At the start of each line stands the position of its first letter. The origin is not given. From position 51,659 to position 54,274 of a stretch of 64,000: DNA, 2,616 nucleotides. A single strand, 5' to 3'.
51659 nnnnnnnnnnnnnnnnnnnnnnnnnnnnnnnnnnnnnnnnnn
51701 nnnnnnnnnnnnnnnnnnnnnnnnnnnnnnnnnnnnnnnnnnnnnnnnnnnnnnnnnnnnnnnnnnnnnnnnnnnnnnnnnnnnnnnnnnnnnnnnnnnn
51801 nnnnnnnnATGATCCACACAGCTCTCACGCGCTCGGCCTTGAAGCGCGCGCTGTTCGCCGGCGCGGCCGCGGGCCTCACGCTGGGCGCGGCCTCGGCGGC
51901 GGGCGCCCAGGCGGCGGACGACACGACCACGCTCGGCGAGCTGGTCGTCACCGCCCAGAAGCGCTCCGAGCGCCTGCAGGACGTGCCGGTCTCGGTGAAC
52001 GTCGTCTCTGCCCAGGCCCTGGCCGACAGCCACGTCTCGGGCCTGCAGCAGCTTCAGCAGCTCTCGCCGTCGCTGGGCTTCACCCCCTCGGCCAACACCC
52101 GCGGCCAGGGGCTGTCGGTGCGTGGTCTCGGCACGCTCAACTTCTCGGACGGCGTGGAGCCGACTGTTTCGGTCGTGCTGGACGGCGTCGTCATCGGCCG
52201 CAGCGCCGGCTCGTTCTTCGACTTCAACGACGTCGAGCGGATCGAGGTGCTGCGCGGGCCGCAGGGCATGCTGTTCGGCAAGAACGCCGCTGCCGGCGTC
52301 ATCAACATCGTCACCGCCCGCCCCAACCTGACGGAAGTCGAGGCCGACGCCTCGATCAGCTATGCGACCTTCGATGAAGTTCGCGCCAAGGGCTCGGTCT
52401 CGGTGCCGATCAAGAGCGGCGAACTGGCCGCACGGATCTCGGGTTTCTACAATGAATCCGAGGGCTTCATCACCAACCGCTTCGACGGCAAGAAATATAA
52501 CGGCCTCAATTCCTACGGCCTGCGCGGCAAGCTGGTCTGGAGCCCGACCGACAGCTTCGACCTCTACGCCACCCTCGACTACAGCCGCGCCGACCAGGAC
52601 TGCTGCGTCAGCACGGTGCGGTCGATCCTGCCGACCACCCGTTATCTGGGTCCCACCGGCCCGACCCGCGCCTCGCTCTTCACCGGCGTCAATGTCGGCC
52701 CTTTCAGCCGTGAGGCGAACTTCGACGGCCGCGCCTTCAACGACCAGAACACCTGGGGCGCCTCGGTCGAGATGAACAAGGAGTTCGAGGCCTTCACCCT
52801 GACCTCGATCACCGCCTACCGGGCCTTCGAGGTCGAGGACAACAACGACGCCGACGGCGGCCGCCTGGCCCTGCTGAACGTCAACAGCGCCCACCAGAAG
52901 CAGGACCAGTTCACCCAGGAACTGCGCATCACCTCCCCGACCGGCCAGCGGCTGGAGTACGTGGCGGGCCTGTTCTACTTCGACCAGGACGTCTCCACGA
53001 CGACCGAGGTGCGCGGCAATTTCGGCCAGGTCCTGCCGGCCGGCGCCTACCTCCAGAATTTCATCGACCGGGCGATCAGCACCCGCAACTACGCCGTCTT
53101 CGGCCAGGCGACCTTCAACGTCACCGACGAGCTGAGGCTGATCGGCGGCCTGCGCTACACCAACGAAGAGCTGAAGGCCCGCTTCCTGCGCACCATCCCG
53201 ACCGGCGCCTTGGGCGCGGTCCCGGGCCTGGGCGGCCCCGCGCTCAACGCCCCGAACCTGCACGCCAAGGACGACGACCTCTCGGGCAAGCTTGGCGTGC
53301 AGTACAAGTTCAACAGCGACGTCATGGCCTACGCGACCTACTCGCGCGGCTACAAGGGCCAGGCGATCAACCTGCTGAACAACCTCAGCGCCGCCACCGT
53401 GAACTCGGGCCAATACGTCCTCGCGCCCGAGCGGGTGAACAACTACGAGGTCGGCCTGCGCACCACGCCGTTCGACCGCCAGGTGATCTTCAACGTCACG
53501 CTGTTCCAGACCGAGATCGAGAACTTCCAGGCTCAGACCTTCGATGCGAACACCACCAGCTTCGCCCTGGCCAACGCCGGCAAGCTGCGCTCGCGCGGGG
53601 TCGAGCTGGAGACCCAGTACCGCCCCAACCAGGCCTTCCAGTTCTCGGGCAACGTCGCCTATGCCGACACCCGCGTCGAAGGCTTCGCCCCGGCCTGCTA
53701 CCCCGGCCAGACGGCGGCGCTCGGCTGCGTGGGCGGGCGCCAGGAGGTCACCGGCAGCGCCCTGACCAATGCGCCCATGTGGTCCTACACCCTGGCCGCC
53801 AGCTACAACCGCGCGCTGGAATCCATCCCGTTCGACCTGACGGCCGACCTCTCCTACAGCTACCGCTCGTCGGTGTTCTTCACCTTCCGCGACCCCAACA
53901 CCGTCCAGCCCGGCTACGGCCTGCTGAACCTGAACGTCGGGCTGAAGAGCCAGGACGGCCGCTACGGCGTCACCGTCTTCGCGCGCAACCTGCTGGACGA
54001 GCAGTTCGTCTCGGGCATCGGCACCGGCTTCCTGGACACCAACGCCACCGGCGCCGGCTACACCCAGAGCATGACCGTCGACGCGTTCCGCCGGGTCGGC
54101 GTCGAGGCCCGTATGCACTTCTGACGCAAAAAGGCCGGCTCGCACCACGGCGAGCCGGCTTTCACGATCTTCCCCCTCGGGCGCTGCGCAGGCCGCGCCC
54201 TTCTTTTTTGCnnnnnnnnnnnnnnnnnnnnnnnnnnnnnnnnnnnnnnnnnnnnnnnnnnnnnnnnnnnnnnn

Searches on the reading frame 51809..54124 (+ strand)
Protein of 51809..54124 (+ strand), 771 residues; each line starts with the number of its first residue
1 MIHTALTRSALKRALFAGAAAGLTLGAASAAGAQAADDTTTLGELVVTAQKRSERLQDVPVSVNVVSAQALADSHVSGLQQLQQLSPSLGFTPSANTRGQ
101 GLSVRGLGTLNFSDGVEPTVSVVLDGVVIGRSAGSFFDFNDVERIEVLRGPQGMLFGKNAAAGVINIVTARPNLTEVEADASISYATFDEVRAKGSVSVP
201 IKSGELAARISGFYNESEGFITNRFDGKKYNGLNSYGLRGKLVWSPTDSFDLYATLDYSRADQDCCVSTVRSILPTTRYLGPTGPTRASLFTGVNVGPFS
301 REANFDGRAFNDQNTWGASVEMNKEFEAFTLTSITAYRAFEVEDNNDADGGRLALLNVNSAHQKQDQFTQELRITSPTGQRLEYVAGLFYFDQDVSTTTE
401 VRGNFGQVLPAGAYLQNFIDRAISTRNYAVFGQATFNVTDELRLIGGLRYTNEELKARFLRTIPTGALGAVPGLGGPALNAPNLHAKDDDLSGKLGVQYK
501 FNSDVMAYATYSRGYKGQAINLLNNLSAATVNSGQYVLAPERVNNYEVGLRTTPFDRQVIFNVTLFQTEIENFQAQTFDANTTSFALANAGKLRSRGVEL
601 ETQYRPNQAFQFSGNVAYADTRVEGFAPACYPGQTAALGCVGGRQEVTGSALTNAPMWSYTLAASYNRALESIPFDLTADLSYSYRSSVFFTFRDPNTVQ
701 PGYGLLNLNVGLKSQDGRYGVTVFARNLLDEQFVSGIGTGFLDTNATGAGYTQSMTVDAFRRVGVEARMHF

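Call 80: search_protein_families(library=pfam, proteins=[window:51809-54124:+], max_evalue=0.00001)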
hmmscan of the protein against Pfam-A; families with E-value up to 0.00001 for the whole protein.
window:51809-54124:+ (771 aa): 3 families
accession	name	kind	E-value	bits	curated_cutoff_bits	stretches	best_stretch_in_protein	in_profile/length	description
PF00593.30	TonB_dep_Rec_b-barrel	-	3.5e-47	162.7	27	1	282-728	24-436/436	TonB dependent receptor-like, beta-barrel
PF07715.20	Plug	-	2.2e-19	70.4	23.9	1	56-164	2-107/107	TonB-dependent Receptor Plug Domain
PF14905.12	OMP_b-brl_3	-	5e-10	39.4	27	1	352-732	41-377/408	Outer membrane protein beta-barrel family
